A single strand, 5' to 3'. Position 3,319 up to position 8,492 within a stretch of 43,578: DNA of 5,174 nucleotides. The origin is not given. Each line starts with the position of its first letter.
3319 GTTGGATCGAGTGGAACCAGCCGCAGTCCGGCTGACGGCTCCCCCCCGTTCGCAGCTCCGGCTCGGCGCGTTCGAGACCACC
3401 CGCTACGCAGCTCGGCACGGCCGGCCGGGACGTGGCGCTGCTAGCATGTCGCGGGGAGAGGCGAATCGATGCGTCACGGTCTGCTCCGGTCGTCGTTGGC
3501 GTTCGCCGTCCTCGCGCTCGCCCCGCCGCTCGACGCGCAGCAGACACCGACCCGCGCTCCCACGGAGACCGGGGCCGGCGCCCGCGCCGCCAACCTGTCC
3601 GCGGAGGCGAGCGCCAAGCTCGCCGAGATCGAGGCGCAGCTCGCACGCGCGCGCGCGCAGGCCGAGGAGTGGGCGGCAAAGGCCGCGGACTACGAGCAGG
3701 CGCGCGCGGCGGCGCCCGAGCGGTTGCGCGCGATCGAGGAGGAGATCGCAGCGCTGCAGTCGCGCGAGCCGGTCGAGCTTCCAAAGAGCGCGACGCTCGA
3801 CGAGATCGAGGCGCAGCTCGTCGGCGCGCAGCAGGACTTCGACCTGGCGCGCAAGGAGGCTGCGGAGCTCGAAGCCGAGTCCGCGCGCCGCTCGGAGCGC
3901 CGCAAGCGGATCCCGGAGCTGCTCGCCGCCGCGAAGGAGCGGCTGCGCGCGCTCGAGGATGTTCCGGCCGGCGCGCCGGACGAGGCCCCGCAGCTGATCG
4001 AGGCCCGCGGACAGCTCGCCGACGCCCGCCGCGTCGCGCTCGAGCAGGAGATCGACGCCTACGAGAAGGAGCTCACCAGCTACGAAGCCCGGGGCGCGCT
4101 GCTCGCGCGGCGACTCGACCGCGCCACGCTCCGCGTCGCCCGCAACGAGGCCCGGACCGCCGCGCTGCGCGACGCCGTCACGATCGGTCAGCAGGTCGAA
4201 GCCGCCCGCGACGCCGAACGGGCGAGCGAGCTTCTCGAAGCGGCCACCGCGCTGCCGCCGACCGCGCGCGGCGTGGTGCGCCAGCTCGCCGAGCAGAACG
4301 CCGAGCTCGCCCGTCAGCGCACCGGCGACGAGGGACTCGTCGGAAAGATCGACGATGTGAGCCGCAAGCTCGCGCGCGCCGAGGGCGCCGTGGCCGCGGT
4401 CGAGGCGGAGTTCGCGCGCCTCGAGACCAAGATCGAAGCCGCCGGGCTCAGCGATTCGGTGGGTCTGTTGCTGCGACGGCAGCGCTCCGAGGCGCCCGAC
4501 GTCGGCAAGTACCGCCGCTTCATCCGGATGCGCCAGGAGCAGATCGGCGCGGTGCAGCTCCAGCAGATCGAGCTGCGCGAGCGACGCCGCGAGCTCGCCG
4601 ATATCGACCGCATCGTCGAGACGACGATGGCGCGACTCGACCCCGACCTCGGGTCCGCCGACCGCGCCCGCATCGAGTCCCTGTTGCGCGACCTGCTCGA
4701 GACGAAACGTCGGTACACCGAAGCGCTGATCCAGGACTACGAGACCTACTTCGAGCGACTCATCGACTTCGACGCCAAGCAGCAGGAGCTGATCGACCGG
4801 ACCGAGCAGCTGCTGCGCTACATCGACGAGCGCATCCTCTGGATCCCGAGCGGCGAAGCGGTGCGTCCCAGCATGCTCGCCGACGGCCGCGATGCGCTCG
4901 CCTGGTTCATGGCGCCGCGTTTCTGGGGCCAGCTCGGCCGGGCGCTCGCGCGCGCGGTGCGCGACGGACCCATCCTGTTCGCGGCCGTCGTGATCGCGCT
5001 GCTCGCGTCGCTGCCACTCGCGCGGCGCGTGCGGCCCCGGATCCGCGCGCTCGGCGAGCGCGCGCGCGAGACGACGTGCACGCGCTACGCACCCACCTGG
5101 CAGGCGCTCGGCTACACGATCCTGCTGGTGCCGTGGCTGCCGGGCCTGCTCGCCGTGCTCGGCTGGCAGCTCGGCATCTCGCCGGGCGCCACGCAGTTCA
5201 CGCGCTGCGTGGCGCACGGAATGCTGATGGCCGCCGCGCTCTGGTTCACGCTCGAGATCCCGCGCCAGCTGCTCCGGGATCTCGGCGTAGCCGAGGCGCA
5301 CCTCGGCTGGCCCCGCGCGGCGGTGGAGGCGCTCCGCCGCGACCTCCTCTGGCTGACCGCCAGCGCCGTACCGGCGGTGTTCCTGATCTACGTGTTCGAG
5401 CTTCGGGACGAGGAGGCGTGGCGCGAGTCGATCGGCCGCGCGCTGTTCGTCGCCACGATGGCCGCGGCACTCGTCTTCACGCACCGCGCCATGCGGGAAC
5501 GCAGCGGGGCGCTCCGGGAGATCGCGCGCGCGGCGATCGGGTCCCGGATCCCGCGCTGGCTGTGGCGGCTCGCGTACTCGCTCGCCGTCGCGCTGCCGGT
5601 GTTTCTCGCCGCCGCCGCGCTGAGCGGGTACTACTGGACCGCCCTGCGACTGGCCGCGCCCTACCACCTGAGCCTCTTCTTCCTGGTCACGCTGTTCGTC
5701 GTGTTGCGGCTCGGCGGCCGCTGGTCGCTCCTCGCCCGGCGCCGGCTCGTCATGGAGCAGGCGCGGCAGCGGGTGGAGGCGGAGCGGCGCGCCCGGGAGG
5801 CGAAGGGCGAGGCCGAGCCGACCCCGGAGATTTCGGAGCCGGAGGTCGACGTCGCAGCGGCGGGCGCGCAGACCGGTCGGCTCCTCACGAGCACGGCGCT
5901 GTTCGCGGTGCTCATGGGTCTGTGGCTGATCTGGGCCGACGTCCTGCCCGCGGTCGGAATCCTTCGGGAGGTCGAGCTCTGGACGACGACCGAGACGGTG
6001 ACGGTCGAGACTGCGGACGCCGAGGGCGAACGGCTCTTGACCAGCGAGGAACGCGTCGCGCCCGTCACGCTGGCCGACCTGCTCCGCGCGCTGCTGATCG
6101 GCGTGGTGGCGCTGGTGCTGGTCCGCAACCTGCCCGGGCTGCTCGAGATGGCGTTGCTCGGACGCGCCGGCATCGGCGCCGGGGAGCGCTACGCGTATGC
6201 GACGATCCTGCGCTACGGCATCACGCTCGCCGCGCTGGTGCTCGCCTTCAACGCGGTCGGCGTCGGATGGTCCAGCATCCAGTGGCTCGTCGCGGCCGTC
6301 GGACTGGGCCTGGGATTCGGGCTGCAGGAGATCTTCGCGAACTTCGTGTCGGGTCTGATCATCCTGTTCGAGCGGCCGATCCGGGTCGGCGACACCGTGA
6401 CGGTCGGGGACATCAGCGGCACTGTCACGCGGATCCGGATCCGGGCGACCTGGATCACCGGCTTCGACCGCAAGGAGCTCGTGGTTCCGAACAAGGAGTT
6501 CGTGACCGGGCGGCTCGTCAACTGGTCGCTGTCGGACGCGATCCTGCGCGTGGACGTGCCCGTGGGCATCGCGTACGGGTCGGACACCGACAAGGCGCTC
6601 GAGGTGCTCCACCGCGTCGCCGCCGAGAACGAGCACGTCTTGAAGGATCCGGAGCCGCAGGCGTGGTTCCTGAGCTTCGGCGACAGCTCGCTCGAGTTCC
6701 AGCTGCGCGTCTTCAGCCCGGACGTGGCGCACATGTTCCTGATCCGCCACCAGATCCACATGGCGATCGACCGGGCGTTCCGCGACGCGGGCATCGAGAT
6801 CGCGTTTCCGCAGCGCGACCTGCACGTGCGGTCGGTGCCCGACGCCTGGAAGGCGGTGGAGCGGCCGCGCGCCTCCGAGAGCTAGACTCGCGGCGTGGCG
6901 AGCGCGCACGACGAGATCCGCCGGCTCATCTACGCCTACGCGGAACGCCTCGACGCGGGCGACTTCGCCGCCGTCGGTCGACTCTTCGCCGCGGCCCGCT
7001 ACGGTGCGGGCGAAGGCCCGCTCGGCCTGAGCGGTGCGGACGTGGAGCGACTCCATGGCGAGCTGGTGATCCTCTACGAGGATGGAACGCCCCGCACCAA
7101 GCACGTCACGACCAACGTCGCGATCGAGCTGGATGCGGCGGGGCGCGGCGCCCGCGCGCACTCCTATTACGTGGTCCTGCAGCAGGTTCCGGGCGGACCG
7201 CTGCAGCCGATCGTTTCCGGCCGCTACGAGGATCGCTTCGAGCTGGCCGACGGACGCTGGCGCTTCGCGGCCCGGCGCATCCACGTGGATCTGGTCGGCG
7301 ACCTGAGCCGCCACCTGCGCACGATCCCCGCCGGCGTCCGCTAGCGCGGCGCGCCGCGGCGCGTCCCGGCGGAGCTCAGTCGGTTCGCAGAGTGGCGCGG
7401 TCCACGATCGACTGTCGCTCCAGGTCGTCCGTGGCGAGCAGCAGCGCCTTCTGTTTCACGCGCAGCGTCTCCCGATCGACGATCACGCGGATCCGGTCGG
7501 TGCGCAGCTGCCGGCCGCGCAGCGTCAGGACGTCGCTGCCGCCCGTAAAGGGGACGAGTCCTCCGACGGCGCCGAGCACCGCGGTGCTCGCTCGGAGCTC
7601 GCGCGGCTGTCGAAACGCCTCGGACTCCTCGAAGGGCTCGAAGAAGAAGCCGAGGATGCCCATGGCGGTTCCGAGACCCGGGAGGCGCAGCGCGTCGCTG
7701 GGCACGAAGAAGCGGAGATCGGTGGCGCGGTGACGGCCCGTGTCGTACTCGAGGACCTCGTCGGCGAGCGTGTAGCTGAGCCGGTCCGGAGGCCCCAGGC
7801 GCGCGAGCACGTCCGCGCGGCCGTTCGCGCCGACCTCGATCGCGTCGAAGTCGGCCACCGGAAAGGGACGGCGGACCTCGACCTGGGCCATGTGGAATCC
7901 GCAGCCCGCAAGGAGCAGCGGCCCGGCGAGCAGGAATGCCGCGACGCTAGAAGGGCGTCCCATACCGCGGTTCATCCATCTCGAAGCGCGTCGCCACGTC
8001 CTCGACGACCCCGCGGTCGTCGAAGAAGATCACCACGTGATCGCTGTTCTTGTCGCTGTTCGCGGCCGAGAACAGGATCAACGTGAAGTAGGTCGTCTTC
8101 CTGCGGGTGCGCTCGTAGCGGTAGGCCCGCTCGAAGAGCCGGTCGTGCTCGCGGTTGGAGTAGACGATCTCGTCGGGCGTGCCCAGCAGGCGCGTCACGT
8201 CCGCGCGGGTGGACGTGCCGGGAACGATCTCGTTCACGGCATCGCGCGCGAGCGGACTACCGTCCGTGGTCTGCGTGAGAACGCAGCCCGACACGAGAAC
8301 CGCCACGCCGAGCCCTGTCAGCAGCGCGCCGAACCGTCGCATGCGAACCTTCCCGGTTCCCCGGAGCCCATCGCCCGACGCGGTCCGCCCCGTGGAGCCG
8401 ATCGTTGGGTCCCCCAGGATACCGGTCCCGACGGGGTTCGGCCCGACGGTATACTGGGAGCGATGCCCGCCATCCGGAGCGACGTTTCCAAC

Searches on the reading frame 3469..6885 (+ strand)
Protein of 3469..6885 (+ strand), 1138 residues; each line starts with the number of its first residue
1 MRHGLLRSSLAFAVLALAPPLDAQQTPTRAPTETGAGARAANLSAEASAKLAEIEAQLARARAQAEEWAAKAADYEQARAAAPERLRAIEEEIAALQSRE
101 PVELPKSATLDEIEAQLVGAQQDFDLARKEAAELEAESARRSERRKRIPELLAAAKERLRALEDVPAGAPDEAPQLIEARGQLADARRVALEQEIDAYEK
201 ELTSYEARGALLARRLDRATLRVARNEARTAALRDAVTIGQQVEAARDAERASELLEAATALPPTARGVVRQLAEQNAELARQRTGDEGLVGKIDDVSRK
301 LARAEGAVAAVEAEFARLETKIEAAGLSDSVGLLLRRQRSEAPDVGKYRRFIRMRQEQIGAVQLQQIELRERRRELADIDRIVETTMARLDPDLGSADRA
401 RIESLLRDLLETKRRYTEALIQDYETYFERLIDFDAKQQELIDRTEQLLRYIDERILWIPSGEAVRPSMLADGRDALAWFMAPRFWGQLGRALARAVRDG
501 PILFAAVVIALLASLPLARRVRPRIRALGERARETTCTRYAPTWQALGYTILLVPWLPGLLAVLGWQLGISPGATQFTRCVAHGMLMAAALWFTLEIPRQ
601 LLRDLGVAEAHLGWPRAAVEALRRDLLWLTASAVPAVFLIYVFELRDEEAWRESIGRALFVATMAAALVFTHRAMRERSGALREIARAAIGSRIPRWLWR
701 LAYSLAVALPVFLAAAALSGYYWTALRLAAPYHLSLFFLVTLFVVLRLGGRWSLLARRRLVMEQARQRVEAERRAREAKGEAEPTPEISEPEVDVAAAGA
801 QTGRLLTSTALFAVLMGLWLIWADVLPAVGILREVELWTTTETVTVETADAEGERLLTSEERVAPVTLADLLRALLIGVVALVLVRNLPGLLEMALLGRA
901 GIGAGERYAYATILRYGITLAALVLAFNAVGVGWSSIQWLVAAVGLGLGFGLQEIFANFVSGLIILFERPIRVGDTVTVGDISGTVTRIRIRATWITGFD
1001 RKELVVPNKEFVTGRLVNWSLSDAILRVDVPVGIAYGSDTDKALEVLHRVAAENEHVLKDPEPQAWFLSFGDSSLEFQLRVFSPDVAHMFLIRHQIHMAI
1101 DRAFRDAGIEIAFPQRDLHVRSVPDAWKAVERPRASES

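Call 23: search_protein_families(library=pfam, proteins=[window:3469-6885:+], max_evalue=0.0001)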
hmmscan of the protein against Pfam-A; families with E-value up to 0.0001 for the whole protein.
window:3469-6885:+ (1138 aa): 5 families
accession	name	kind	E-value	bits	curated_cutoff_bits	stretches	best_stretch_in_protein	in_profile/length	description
PF12794.12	MscS_TM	-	1e-72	245.3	28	1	503-838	3-339/339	Mechanosensitive ion channel inner membrane domain 1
PF00924.24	MS_channel_2nd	-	9.8e-23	80.5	20.2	1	955-1020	2-67/68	Mechanosensitive ion channel, beta-domain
PF21082.3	MS_channel_3rd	-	1.7e-20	73.6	21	1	1028-1111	1-88/88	Mechanosensitive ion channel MscS, C-terminal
PF12795.12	MscS_porin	-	6.6e-19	68.9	34.4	1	61-264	28-235/238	Mechanosensitive ion channel porin domain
PF21088.3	MS_channel_1st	-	5.9e-05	23.4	23.1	1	912-953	1-42/42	Mechanosensitive ion channel, transmembrane helices 2/3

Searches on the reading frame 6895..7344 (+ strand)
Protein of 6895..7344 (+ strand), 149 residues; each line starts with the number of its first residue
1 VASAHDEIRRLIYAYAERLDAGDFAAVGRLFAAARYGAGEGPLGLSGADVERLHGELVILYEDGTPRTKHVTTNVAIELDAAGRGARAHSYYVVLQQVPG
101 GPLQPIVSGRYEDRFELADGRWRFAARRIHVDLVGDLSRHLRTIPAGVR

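Call 23: search_protein_families(library=pfam, proteins=[window:6895-7344:+], max_evalue=0.0001)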
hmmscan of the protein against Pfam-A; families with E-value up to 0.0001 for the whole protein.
window:6895-7344:+ (149 aa): 2 families
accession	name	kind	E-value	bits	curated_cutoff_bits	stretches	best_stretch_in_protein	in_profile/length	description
PF13577.12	SnoaL_4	-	4.6e-17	62.6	24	1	3-128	4-126/126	SnoaL-like domain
PF00866.24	Ring_hydroxyl_B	-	6.6e-06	26.7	27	1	62-132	69-138/144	Ring hydroxylating beta subunit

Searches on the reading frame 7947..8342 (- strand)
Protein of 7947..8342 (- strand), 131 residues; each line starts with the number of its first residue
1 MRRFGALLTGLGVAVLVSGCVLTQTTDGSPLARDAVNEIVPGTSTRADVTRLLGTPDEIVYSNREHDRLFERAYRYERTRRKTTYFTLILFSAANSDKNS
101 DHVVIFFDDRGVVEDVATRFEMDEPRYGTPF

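Call 23: search_protein_families(library=pfam, proteins=[window:7947-8342:-], max_evalue=0.0001)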
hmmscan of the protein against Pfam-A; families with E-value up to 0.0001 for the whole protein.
window:7947-8342:- (131 aa): 1 family
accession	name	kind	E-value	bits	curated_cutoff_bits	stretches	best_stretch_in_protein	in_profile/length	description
PF04355.18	BamE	-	6.7e-06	26.3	23.2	1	31-115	4-69/71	Outer membrane protein assembly factor BamE domain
